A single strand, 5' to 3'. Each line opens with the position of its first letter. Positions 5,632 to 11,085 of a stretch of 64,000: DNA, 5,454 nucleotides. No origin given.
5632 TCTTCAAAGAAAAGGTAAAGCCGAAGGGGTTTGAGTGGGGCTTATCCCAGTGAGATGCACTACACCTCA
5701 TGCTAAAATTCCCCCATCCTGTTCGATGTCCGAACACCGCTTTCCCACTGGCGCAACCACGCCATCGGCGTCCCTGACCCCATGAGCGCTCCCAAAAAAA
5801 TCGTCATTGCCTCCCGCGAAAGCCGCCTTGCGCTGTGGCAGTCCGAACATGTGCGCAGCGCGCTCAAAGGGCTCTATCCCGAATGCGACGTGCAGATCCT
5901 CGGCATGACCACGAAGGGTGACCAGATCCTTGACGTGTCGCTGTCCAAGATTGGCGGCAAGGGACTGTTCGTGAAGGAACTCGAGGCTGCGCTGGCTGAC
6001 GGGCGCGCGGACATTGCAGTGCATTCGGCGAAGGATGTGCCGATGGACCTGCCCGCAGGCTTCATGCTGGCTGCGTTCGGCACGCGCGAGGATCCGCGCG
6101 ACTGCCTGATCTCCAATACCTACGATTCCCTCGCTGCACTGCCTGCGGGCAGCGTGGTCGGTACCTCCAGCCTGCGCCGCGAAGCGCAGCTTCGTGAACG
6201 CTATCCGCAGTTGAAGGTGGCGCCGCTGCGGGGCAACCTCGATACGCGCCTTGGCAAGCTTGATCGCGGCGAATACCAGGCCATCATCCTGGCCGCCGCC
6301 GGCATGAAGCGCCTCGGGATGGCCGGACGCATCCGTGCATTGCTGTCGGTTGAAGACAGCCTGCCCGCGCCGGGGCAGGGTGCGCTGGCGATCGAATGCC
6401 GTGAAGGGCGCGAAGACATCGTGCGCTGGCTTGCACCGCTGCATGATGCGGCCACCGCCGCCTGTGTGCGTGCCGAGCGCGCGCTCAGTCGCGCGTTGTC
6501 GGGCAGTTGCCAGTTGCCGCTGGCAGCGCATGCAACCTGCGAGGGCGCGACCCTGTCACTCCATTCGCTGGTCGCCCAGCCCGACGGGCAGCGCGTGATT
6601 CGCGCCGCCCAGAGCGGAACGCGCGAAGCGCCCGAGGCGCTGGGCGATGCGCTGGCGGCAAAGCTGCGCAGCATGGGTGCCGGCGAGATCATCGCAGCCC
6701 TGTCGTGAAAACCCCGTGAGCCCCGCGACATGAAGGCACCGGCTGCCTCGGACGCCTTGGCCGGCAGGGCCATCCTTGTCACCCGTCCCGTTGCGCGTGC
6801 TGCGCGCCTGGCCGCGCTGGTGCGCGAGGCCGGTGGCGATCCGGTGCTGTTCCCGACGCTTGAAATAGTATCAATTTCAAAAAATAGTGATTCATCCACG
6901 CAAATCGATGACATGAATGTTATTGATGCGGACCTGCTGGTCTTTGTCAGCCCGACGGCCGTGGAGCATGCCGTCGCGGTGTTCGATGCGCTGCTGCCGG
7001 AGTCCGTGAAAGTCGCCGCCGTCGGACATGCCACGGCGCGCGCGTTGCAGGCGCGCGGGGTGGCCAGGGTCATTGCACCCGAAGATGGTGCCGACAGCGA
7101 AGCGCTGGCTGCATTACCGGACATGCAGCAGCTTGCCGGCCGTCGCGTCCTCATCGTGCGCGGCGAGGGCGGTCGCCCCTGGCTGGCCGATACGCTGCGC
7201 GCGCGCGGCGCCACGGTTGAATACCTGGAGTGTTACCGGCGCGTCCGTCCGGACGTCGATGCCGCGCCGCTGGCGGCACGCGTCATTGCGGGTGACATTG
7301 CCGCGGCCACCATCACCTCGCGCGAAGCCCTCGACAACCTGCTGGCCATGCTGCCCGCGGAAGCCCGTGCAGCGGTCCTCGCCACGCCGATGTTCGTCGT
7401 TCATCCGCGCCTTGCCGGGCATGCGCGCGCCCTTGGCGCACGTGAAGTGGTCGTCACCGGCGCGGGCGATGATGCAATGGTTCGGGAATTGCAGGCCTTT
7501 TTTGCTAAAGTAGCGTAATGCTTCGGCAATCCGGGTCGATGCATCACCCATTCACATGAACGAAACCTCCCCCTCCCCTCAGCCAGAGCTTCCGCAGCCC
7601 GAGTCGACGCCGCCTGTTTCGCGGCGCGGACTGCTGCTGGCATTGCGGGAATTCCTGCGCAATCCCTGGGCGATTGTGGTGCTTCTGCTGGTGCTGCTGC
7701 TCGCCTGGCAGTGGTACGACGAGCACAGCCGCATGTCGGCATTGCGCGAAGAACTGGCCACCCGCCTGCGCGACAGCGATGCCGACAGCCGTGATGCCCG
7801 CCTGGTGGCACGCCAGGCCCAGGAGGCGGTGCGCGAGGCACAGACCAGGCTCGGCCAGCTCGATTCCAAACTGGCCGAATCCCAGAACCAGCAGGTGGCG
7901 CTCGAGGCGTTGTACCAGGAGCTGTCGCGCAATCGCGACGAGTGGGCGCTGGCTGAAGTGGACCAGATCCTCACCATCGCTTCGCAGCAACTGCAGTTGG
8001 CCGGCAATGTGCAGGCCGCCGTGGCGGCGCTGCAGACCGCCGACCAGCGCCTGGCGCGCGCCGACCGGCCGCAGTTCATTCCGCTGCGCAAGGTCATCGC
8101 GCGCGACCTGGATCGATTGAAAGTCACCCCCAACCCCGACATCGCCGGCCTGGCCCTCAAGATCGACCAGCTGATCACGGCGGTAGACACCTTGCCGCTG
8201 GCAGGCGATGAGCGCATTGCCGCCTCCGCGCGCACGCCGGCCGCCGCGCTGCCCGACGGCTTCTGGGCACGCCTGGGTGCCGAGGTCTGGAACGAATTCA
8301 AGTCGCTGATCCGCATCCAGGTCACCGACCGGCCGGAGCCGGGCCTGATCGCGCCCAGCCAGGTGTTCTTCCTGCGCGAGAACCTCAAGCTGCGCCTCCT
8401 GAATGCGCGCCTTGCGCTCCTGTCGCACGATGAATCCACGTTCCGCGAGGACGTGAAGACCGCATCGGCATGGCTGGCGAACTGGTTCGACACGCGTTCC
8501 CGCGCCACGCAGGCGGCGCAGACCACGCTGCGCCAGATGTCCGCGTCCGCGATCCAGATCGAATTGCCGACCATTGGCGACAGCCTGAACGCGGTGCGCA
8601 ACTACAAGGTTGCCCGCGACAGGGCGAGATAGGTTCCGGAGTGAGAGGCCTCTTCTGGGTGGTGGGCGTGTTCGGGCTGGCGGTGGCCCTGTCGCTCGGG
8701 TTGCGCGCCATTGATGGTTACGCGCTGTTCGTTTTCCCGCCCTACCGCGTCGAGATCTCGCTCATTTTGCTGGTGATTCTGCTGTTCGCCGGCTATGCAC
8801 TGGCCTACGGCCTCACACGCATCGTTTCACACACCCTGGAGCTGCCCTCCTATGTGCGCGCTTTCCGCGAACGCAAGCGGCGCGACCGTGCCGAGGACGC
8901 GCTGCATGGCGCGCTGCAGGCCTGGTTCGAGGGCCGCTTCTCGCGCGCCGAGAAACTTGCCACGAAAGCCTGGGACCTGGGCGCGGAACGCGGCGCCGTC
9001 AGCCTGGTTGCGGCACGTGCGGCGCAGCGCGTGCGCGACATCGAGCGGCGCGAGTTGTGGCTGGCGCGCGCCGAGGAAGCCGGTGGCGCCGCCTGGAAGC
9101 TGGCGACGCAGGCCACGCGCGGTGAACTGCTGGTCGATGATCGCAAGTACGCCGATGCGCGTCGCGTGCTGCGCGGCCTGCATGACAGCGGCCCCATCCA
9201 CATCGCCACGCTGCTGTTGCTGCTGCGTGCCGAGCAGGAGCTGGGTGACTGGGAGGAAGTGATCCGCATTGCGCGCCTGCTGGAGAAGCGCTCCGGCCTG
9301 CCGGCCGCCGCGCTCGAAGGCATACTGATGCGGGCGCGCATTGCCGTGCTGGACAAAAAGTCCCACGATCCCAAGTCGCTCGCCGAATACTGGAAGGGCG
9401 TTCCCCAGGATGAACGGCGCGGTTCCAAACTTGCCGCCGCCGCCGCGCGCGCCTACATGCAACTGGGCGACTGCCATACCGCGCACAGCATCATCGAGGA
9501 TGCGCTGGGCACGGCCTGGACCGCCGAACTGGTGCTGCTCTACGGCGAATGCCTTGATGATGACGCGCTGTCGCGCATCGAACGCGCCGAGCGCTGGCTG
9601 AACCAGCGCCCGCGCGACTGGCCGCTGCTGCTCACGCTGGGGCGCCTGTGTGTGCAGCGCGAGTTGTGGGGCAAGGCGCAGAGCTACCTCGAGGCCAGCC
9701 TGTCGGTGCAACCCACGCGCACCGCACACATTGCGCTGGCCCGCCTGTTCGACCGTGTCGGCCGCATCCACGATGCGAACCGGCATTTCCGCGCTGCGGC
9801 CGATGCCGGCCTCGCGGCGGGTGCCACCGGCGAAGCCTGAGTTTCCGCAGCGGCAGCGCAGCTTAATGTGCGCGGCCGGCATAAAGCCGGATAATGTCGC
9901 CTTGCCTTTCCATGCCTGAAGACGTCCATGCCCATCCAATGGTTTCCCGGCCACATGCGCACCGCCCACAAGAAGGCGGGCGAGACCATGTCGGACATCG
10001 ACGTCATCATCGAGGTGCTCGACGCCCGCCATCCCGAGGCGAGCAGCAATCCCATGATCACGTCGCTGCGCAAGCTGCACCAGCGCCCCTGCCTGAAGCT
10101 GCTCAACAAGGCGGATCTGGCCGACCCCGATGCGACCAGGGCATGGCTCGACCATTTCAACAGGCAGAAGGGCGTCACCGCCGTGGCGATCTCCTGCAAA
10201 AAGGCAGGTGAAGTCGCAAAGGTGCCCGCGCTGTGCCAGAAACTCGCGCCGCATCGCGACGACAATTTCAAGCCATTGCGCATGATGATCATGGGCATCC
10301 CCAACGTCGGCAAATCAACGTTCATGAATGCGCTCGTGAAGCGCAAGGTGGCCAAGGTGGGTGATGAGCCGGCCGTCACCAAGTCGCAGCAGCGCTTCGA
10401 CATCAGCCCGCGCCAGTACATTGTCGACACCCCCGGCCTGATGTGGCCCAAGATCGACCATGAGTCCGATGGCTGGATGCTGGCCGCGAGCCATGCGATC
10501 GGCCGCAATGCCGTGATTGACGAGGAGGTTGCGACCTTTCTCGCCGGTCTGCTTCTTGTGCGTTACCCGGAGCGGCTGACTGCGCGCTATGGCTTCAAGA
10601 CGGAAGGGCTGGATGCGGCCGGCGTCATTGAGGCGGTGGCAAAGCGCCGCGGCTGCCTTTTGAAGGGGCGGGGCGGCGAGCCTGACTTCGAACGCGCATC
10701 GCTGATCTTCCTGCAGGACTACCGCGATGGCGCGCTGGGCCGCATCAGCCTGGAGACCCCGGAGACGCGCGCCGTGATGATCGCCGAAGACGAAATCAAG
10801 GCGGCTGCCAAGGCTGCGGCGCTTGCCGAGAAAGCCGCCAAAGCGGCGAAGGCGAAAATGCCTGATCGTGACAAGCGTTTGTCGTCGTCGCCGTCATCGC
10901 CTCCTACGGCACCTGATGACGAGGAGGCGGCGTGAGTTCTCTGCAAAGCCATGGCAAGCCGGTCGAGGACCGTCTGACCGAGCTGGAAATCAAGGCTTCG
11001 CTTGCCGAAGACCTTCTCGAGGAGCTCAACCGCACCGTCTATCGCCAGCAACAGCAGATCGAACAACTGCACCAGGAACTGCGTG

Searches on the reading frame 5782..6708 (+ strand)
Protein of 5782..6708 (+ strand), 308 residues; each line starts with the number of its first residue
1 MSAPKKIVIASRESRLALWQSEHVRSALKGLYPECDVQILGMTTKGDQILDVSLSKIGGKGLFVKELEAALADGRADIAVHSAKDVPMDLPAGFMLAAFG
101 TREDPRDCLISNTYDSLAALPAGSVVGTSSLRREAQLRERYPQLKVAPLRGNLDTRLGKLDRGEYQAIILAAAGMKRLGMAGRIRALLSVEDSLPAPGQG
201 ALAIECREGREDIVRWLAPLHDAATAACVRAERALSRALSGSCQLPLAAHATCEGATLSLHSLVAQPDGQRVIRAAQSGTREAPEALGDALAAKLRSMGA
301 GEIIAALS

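Call 51: search_protein_families(library=pfam, proteins=[window:5782-6708:+])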
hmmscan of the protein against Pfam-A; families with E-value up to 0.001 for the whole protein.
window:5782-6708:+ (308 aa): 2 families
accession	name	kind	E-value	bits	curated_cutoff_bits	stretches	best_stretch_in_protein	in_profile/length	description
PF01379.25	Porphobil_deam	-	1.3e-84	283.4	22.1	1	7-213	1-205/207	Porphobilinogen deaminase, dipyromethane cofactor binding domain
PF03900.20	Porphobil_deamC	-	4.3e-15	56.3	26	1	227-296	2-73/74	Porphobilinogen deaminase, C-terminal domain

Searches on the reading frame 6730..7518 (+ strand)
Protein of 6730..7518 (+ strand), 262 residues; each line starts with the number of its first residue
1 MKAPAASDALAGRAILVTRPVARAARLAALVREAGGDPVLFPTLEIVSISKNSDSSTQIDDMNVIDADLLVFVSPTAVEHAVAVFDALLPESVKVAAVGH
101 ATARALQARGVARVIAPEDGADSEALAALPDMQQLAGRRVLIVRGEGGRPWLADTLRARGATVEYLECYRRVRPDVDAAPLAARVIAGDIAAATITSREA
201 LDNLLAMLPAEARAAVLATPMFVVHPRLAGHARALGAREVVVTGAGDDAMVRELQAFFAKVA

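Call 12: search_protein_families(library=pfam, proteins=[window:6730-7518:+])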
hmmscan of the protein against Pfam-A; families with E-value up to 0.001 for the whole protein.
window:6730-7518:+ (262 aa): 1 family
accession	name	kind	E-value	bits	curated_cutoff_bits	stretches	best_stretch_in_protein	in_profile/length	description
PF02602.20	HEM4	-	7e-45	153.4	27.5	1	26-242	2-220/231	Uroporphyrinogen-III synthase HemD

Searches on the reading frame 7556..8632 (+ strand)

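Call 51: search_protein_families(library=pfam, proteins=[window:7556-8632:+])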
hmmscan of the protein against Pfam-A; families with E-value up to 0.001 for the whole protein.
window:7556-8632:+ (358 aa): 1 family
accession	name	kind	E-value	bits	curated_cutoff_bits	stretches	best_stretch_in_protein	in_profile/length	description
PF04375.19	HemX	-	2.4e-52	178.3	25.9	1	127-356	2-234/236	HemX, putative uroporphyrinogen-III C-methyltransferase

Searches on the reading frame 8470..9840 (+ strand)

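Call 51: search_protein_families(library=pfam, proteins=[window:8470-9840:+])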
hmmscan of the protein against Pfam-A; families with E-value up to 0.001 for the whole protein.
window:8470-9840:+ (456 aa): 3 families
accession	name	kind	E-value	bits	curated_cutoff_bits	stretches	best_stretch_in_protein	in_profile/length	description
PF07219.19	HemY_N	-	5.3e-26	91.3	31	1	83-187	1-105/107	HemY protein N-terminus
PF13428.12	TPR_14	-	8.2e-06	26.5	23.5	0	386-426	3-44/44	Tetratricopeptide repeat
PF14559.12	TPR_19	-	8.9e-06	26.4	25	0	221-268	1-48/68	Tetratricopeptide repeat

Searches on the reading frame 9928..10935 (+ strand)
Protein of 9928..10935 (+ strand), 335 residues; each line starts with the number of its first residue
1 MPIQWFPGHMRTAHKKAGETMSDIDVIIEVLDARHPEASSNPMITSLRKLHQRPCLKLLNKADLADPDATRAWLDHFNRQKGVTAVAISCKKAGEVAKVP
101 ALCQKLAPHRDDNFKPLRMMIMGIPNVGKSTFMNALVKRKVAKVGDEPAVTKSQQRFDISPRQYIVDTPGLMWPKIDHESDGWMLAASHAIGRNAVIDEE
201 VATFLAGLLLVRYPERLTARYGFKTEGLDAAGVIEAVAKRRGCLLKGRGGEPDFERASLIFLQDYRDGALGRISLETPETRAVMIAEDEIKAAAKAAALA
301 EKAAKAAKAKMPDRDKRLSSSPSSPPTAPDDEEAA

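Call 51: search_protein_families(library=pfam, proteins=[window:9928-10935:+])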
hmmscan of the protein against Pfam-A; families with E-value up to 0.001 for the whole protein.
window:9928-10935:+ (335 aa): 4 families
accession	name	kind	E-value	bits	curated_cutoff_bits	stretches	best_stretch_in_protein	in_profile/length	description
PF01926.29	MMR_HSR1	-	6e-18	65.4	21.9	1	118-188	1-69/113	50S ribosome-binding GTPase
PF02421.24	FeoB_N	-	4.2e-09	36.6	27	1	118-171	2-57/156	Ferrous iron transport protein B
PF03193.22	RsgA_GTPase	-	3.4e-07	30.7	30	1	15-172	14-169/174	RsgA GTPase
PF00350.29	Dynamin_N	-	0.00057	20.4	27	0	121-148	3-30/168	Dynamin family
